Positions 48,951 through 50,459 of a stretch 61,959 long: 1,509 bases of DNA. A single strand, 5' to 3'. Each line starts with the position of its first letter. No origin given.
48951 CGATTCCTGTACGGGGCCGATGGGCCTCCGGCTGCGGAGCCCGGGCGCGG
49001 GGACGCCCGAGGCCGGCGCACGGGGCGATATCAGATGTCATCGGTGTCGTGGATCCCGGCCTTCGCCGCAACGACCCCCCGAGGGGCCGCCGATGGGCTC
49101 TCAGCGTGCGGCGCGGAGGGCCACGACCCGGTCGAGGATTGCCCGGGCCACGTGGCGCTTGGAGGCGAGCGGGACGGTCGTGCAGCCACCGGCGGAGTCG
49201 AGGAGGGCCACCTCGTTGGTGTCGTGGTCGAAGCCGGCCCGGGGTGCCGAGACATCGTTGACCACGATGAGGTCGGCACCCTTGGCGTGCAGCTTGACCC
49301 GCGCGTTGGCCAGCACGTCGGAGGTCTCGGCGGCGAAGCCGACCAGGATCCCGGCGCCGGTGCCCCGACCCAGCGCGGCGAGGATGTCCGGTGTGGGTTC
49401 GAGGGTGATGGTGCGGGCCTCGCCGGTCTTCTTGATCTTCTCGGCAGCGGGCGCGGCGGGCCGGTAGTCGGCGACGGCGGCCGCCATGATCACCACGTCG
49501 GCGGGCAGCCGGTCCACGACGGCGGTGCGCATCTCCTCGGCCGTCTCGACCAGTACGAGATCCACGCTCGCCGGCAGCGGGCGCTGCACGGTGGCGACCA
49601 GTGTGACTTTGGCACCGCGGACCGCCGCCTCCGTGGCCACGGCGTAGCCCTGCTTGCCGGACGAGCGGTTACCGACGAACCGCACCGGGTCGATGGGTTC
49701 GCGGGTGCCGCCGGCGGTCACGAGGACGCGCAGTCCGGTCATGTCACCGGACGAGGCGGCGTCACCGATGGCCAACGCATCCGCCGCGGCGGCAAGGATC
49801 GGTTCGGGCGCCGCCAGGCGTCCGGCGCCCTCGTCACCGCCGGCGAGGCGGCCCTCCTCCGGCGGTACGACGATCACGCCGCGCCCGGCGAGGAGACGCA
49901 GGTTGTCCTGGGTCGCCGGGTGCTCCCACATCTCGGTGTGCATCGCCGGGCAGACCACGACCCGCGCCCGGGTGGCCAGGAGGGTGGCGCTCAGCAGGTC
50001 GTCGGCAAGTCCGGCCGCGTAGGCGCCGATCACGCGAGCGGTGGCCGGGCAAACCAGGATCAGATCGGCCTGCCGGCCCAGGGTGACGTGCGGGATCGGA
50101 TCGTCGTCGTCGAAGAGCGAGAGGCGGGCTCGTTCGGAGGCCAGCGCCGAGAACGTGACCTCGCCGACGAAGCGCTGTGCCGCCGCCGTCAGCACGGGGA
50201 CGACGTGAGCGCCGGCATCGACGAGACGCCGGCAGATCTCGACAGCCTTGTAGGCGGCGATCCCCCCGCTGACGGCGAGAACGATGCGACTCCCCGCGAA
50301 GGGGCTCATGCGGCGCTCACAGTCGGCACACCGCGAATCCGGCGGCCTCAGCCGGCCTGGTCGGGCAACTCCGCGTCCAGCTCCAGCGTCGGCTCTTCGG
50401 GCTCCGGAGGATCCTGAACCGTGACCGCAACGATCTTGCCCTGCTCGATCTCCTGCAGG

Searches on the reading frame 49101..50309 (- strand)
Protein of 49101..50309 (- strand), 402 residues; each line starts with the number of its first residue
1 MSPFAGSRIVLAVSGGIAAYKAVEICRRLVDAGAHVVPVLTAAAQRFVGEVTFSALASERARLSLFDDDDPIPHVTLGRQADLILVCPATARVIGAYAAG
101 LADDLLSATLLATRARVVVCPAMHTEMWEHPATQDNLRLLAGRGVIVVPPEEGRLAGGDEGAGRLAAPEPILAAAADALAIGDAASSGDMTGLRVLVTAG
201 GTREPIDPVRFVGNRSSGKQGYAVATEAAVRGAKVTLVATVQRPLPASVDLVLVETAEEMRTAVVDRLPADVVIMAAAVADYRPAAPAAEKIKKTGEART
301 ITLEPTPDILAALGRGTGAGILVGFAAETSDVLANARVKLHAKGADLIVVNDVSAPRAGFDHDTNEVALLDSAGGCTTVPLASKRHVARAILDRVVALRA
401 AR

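Call 13: search_protein_families(library=pfam, proteins=[window:49101-50309:-])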
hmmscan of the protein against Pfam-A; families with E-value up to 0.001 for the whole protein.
window:49101-50309:- (402 aa): 3 families
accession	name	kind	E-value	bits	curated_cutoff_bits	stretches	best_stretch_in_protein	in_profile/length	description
PF04127.22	DFP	-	1.3e-65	221.2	22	1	191-369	2-185/186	DNA/pantothenate metabolism flavoprotein C-terminal domain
PF02441.25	Flavoprotein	-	8.6e-28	97.4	22.7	1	8-169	2-152/162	Flavoprotein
PF03853.21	YjeF_N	-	0.00063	20.2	24.9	0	211-250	31-70/169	YjeF-related protein N-terminus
